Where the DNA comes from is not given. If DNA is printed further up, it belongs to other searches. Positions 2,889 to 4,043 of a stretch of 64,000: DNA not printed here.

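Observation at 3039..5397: Candidate new two-gene TIR-domain defence cassette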

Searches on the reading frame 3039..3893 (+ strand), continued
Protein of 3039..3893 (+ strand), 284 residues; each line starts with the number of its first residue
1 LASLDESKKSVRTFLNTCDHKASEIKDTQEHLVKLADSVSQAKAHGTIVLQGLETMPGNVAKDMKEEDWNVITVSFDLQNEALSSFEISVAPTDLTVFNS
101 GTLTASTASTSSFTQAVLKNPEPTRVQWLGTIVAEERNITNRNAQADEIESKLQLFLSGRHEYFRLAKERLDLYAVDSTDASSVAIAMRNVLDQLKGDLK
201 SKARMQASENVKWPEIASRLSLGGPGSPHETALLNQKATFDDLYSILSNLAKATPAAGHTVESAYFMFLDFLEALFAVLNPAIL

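Call 59: find_encoding_contigs(protein=P0277, flank=6000, max_places=2)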
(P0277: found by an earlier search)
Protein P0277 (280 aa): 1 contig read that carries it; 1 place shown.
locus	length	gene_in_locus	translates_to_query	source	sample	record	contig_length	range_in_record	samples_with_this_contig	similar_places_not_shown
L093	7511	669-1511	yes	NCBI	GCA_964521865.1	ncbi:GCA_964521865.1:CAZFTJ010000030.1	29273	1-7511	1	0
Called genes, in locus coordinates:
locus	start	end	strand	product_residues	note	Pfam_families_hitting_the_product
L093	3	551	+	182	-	?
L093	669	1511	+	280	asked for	-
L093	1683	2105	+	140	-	-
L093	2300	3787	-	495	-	PF00089:Trypsin, PF13365:Trypsin_2, PF00595:PDZ, PF13180:PDZ_2, PF17820:PDZ_6, PF00595:PDZ (weak), PF13180:PDZ_2, PF17820:PDZ_6, +1 more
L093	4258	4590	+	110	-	-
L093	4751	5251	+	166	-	PF01257:2Fe-2S_thioredx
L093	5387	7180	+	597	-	PF01257:2Fe-2S_thioredx, PF01512:Complex1_51K, PF10531:SLBB (weak), PF10589:NADH_4Fe-4S, PF00037:Fer4 (weak), PF13237:Fer4_10 (weak), PF14697:Fer4_21, PF12838:Fer4_7 (weak), +4 more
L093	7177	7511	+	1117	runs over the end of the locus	PF00111:Fer2, PF13510:Fer2_4, PF14691:Fer4_20, PF01266:DAO (weak), PF07992:Pyr_redox_2, PF13450:NAD_binding_8, PF22117:Fer4_Nqo3, PF04879:Molybdop_Fe4S4, +4 more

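Call 60: predict_structure(alignment_id=A3)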
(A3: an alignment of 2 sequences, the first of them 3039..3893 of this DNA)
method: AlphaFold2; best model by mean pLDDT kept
length: 284 residues; sequences in the alignment: 2
mean_pLDDT: 51.6   pTM: 0.35
mean pLDDT of the five models: 51.6, 49.7, 42.1, 39.6, 37.7
residues with pLDDT >= 90: 0; 70-90: 0; 50-70: 196; < 50: 88
segments of 3 or more residues with pLDDT < 50: 1-4, 52-119, 175-177, 208-210, 281-284
pLDDT, mean of each block of 10 residues (from residue 1): 47 56 61 58 52 45 40 30 30 25 30 44 55 58 57 52 56 54 62 63 53 61 61 62 61 58 60 57 48
secondary structure, 60 per line:
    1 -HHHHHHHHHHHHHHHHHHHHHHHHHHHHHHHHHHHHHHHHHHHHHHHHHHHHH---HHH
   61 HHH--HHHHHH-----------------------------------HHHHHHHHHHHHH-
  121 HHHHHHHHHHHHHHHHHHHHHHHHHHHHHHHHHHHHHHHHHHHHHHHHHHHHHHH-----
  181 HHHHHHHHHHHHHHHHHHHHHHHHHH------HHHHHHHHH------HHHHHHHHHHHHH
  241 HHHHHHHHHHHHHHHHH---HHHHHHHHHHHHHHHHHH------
elements in order: H2-54 H58-63 H66-71 H107-119 H121-175 H181-206 H213-221 H228-257 H261-278

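Call 61: search_protein_families(library=phrogs, alignment_id=A4, max_evalue=0.001)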
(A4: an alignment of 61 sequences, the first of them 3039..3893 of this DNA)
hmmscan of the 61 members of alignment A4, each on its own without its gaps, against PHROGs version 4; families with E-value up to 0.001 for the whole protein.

A. member 1, window:3039-3893:+ (284 aa): 0 families

B. families by the number of members that match (of 61 scanned): 0 families

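Call 63: search_protein_families(library=padloc, proteins=[L083:6889-8301:+, L084:6991-7869:-, L084:8190-9023:+, L086:6920-7477:-, L089:4654-5337:+, L089:3207-3554:+, L091:6843-9653:+, L093:1683-2105:+, L088:3-680:+, L086:4652-5704:+], max_evalue=0.001)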
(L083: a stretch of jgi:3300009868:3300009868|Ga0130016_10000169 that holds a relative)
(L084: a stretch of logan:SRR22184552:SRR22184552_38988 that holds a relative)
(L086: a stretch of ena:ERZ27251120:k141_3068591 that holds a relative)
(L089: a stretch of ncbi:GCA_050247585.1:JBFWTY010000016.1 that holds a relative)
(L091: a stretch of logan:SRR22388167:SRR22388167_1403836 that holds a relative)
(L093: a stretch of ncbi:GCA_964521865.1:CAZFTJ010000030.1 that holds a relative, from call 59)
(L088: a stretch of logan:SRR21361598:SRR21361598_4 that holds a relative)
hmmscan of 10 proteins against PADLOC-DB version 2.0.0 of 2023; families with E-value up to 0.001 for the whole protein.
L083:6889-8301:+ (470 aa): 0 families

L084:6991-7869:- (292 aa): 11 families
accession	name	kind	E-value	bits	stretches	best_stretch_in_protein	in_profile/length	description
PDLC05062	PDC-S66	-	1.5e-60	203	1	2-132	149-280/282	-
PDLC00417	ThsB1|ThsB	-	5.5e-33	112.7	1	2-117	167-283/303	TIR-like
PDLC02962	RT-TIR_XII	-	4.3e-15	53.5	1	1-128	345-472/478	single gene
PDLC00424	ThsB1|ThsB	-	6e-15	53.7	1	3-119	103-218/234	TIR-like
PDLC02961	RT-TIR_XII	-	1.5e-14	51.8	1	1-131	347-471/475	single gene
PDLC02421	Aga_TIR-PNTD1-PNTD2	-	3.9e-10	37.4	1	4-77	6-80/430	Class I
PDLC02403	Aga_TIR-PNTD1-PNTD2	-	3.5e-09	34.2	1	4-76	5-78/443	Class I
PDLC02012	SAVED5--SAVED_TIR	-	7.9e-09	33.1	1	3-85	15-97/404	-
PDLC03015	TIR-NLR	-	2.2e-08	31.3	1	1-93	1-92/824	-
PDLC03957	bSEFIR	-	1.8e-07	29.3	1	4-67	41-106/412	-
PDLC00728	Effector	-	0.00021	18.4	1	3-53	11-64/432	TIR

L084:8190-9023:+ (277 aa): 0 families

L086:6920-7477:- (185 aa): 0 families

L089:4654-5337:+ (227 aa): 0 families

L089:3207-3554:+ (115 aa): 0 families

L091:6843-9653:+ (936 aa): 12 families
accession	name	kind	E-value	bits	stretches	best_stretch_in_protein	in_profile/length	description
PDLC02208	Ppl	-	3.6e-37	126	2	812-932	773-890/894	-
PDLC02980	AriA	-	3.5e-11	41.6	1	735-876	220-302/304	-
PDLC00098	GajA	-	2.5e-08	31.1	1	282-324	2-44/534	AAA ATPase domain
PDLC04135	mad3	-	7.3e-08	30.3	1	283-882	2-331/374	mads_3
PDLC00102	GajA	-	1.2e-07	28.6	1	282-326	2-46/532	AAA ATPase domain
PDLC03865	LmuB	-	1.9e-06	24.4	1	302-723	30-463/1007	-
PDLC02335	AbiLi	-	2.7e-06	24.7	1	764-876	172-240/326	AbiLi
PDLC04213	HEC-02A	-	3.7e-06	24.7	0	283-489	3-187/337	-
PDLC04164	AriA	-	7.2e-06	23.8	1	792-888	148-247/253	-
PDLC00298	PtuA1|PtuA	-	2.2e-05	21.7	1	283-327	3-47/423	AAA ATPase domain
PDLC04570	PDC-M31A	-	0.00056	17.2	0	283-322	2-40/395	-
PDLC04144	HEC-01B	-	0.00079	16.6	0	824-913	286-371/395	-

L093:1683-2105:+ (140 aa): 0 families

L088:3-680:+ (225 aa): 0 families

L086:4652-5704:+ (350 aa): 7 families
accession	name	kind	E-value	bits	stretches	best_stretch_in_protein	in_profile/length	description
PDLC03963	SoFic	-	2.1e-38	130.6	1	9-344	20-348/361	-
PDLC04840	PDC-S04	-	3.4e-12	44.6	1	58-211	19-171/227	-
PDLC04966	PDC-S24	-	1.3e-11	42.1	1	75-316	206-408/497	-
PDLC04839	PDC-S04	-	5.8e-11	40.4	1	150-244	91-185/205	-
PDLC04837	PDC-S04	-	3.1e-10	37.7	1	42-248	17-211/234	-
PDLC04836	PDC-S04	-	1.7e-09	35.2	1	37-210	12-183/244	-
PDLC04838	PDC-S04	-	1.3e-06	26.4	1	93-221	48-169/209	-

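Call 78: find_related_loci(query=A5, collection=metagenome_contigs, flank=5000)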
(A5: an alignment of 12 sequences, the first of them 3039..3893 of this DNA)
Query A5 (284 aa) in metagenome_contigs; peptide patterns used: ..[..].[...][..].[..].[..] (x = any residue, [..] = any of these).
187 stretches matched a pattern; 20 encode a relative of the query (tblastn E <= 1e-3); 20 distinct loci.
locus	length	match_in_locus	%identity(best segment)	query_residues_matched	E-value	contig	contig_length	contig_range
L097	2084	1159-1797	29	60-253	1e-17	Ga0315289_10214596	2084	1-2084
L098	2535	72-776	30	26-252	3e-17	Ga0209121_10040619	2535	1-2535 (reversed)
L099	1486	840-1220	32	127-253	2e-17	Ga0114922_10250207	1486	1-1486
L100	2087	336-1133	27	1-280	3e-16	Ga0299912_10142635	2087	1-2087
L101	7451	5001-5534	26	106-280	1e-15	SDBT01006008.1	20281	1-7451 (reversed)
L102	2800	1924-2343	29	127-266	1e-15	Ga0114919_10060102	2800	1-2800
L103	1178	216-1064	24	8-284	1e-13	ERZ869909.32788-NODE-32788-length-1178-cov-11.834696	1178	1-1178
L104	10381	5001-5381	31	127-253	2e-13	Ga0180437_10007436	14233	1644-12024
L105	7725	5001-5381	31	127-253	2e-13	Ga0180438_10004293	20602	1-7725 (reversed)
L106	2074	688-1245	30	100-280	8e-13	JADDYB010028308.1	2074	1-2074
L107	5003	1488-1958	29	126-280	1e-12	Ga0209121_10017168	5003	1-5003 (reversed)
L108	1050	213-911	25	23-253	7e-13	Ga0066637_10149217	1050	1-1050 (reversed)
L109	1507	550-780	39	177-253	3e-12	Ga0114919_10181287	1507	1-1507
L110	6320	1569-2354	24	12-280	1e-11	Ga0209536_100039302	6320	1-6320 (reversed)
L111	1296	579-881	33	188-281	1e-10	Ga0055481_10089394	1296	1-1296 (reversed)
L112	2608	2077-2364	33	183-282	2e-10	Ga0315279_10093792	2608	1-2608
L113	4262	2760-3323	27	90-279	1e-9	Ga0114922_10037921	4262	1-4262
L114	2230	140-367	37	177-252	7e-8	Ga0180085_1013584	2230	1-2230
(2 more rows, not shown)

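Call 80: search_protein_families(library=pfam, proteins=[L097:1-1008:+, L102:2-1435:+, L104:693-4643:+, L104:5417-6724:+, L104:6737-7570:+, L101:3294-4139:+, L101:2185-3291:+, L113:1276-2382:+, L107:3-938:+, L112:2-1348:-], max_evalue=0.001)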
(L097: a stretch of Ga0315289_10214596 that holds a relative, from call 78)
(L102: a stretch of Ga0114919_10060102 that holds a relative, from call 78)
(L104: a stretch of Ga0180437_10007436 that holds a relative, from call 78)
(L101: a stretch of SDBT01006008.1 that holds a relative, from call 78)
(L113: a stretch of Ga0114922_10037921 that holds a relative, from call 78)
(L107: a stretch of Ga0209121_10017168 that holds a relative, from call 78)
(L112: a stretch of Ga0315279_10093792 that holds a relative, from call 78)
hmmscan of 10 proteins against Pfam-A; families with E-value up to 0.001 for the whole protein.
L097:1-1008:+ (335 aa): 0 families

L102:2-1435:+ (477 aa): 0 families

L104:693-4643:+ (1316 aa): 3 families
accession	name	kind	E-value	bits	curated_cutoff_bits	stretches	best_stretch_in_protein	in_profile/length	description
PF07669.17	Eco57I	-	9e-23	81.7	25.3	2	550-779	2-88/171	Eco57I restriction-modification methylase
PF02384.22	N6_Mtase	-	2.4e-08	34.1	20.4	1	446-572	15-101/311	N-6 DNA Methylase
PF20473.4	MmeI_Mtase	-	5.2e-06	26.2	27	1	494-571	15-85/259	MmeI, DNA-methyltransferase domain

L104:5417-6724:+ (435 aa): 0 families

L104:6737-7570:+ (277 aa): 0 families

L101:3294-4139:+ (281 aa): 2 families
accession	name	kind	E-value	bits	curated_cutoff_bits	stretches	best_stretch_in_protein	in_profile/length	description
PF04055.27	Radical_SAM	-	3.3e-08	34.3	29.5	1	29-194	1-148/166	Radical SAM superfamily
PF07505.17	DUF5131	-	0.00014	21.9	28.9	1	20-103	2-88/243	Protein of unknown function (DUF5131)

L101:2185-3291:+ (368 aa): 0 families

L113:1276-2382:+ (368 aa): 0 families

L107:3-938:+ (311 aa): 1 family
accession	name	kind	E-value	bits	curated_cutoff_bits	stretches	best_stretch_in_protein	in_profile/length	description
PF18135.7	Type_ISP_C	-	8.7e-52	176.7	25.9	1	38-297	128-342/342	Type ISP C-terminal specificity domain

L112:2-1348:- (449 aa): 3 families
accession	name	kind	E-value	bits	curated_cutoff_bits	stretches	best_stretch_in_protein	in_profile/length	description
PF08531.16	Bac_rhamnosid_N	-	1.6e-61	207.5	25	1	187-358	1-171/172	Alpha-L-rhamnosidase N-terminal domain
PF25788.1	Ig_Rha78A_N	-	6.3e-44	149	27.4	1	44-153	1-104/105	Rha78A-like, N-terminal immunoglobulin domain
PF05592.18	Bac_rhamnosid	-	5.2e-21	74.9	22.2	1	369-449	3-78/102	Bacterial alpha-L-rhamnosidase concanavalin-like domain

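Call 81: search_protein_families(library=padloc, proteins=[L097:1-1008:+, L102:2-1435:+, L104:693-4643:+, L104:5417-6724:+, L104:6737-7570:+, L101:3294-4139:+, L101:2185-3291:+, L113:1276-2382:+, L107:3-938:+, L112:2-1348:-], max_evalue=0.001)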
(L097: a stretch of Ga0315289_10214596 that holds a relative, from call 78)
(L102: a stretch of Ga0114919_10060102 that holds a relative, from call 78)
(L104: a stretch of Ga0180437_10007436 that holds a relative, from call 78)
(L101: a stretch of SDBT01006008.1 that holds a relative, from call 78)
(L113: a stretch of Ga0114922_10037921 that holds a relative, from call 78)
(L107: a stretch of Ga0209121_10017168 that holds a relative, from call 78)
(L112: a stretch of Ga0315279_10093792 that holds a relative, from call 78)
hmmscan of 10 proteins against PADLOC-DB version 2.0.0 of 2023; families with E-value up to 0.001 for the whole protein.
L097:1-1008:+ (335 aa): 0 families

L102:2-1435:+ (477 aa): 2 families
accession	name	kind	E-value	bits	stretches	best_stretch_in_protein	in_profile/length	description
PDLC03365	MTase_II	-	5.3e-06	23.5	1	129-217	417-507/578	Type II methyltransferase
PDLC03613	REase_MTase_IIG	-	7.7e-05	18.5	1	38-158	970-1089/1250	Type IIG restriction enzyme-methyltransferase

L104:693-4643:+ (1316 aa): 41 families (the best 25 are shown)
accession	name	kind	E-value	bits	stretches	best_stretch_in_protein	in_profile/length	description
PDLC02643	DrmMI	-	7.5e-66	220.8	2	445-775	544-878/1347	DrmMI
PDLC02638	DrmMI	-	3.7e-52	175.6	2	446-776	544-882/935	DrmMI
PDLC03620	REase_MTase_IIG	-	2.6e-45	152.5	4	750-1263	839-1367/1378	Type IIG restriction enzyme-methyltransferase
PDLC03613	REase_MTase_IIG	-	4.1e-45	151.9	2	746-1245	728-1231/1250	Type IIG restriction enzyme-methyltransferase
PDLC03622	REase_MTase_IIG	-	1.5e-41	139.8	3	684-821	757-884/1524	Type IIG restriction enzyme-methyltransferase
PDLC02644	DrmMI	-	1.3e-32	110.7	2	439-595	50-229/988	DrmMI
PDLC03618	REase_MTase_IIG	-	7.4e-32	107.7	1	444-596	537-714/1429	Type IIG restriction enzyme-methyltransferase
PDLC02645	DrmMI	-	5.6e-30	102.2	1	440-604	535-722/772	DrmMI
PDLC03604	REase_MTase_IIG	-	3.6e-28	96.1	2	372-596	284-505/1011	Type IIG restriction enzyme-methyltransferase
PDLC03614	REase_MTase_IIG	-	2.4e-27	93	3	730-926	913-1109/1584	Type IIG restriction enzyme-methyltransferase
PDLC02639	DrmMI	-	3.2e-27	93.1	1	438-662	234-453/803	DrmMI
PDLC03611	REase_MTase_IIG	-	1.6e-25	86.8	2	441-595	503-654/1532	Type IIG restriction enzyme-methyltransferase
PDLC02646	DrmMI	-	4e-25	86.1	1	525-775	29-292/792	DrmMI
PDLC03629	REase_MTase_IIG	-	2.4e-22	76.6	1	452-594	377-535/1182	Type IIG restriction enzyme-methyltransferase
PDLC03612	REase_MTase_IIG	-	4.2e-20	69.6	2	544-778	589-819/1247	Type IIG restriction enzyme-methyltransferase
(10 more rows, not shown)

L104:5417-6724:+ (435 aa): 0 families

L104:6737-7570:+ (277 aa): 0 families

L101:3294-4139:+ (281 aa): 2 families
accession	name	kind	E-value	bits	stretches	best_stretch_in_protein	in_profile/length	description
PDLC04639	PDC-M41B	-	2.9e-07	28.1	1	19-110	3-92/241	-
PDLC04569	PDC-M30B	-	8.1e-07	26.8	1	19-197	3-160/241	-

L101:2185-3291:+ (368 aa): 3 families
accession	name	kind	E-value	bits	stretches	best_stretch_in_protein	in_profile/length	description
PDLC04566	PDC-M30A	-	2.9e-54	182.5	1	7-354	9-358/372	-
PDLC04568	PDC-M30A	-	4.8e-35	119.6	1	4-347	7-354/368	-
PDLC04567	PDC-M30A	-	1.6e-07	28.6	1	12-240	15-262/381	-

L113:1276-2382:+ (368 aa): 0 families

L107:3-938:+ (311 aa): 5 families
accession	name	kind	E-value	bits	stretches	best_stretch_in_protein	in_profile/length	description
PDLC03610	REase_MTase_IIG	-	1.2e-43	147.5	1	34-301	849-1075/1096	Type IIG restriction enzyme-methyltransferase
PDLC03631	REase_MTase_IIG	-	8.1e-14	48.5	1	118-265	858-989/1086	Type IIG restriction enzyme-methyltransferase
PDLC03597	REase_MTase_IIG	-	2.1e-10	36.8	1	118-175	1448-1505/1646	Type IIG restriction enzyme-methyltransferase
PDLC03621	REase_MTase_IIG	-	4.2e-08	29.7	1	121-185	843-902/1024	Type IIG restriction enzyme-methyltransferase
PDLC03051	REase_MTase_I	-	1.4e-06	23.7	1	119-181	1417-1476/1591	Type I restriction enzyme-methyltransferase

L112:2-1348:- (449 aa): 0 families

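Call 83: search_protein_families(library=ncbifam, alignment_id=A4, max_evalue=0.001)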
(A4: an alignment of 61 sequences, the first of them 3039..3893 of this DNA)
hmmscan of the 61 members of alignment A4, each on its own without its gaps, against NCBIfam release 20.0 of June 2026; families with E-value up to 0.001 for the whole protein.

A. member 1, window:3039-3893:+ (284 aa): 0 families

B. families by the number of members that match (of 61 scanned): 0 families

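Call 84: search_solved_structures(query=A4, max_evalue=10, show_alignments=2)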
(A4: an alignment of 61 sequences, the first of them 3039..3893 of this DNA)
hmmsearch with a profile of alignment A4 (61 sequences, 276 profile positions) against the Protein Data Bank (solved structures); distinct sequences matched with E-value up to 10: 8.
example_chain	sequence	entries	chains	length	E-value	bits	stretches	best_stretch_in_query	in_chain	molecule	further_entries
7zr8_L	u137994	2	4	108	0.62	12.4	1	76-141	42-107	Omi-38 Fab light chain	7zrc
5cwo_A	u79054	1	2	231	0.69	12.2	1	16-125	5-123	Designed helical repeat protein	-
3agk_A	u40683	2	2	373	0.76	12.1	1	9-47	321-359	Peptide chain release factor subunit 1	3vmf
8w5t_L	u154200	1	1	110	0.81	12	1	59-129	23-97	Light chain of Ab57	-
2ifc_A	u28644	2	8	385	2.1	10.6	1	22-125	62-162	Citrate Synthase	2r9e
2r26_A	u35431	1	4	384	2.2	10.6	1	22-125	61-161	Citrate Synthase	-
4ybo_A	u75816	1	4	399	2.2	10.5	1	22-123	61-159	Citrate synthase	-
3iy5_A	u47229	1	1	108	4.6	9.5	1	70-128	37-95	antibody fragment IGG2A (light chain)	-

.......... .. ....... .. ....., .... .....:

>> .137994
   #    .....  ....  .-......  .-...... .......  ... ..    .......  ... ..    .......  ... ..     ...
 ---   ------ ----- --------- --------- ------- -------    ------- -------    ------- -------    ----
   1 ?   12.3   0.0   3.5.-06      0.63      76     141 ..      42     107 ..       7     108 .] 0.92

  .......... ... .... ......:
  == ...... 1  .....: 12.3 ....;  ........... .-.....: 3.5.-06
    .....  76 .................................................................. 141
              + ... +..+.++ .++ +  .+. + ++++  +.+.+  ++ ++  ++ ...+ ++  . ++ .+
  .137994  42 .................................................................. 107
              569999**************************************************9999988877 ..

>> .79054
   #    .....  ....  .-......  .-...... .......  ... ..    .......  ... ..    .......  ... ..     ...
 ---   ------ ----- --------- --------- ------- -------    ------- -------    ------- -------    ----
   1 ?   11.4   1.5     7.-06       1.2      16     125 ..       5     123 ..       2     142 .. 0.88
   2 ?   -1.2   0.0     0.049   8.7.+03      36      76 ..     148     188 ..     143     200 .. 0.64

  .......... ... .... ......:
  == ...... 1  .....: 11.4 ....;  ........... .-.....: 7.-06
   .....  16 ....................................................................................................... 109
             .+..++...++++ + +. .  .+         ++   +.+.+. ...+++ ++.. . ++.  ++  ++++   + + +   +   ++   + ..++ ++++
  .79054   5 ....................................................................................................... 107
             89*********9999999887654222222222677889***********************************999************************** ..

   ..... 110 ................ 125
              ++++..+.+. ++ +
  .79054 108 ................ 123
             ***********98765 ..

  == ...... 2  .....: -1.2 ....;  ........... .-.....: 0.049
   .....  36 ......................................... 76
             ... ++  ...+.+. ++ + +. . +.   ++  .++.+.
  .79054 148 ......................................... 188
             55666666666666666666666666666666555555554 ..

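Call 85: search_dna_similar(query=window:3039-3893:+, collection=plasmids, mode=protein, max_evalue=0.01, max_rows=15)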
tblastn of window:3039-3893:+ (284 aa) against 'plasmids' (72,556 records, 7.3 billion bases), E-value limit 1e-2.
No match.
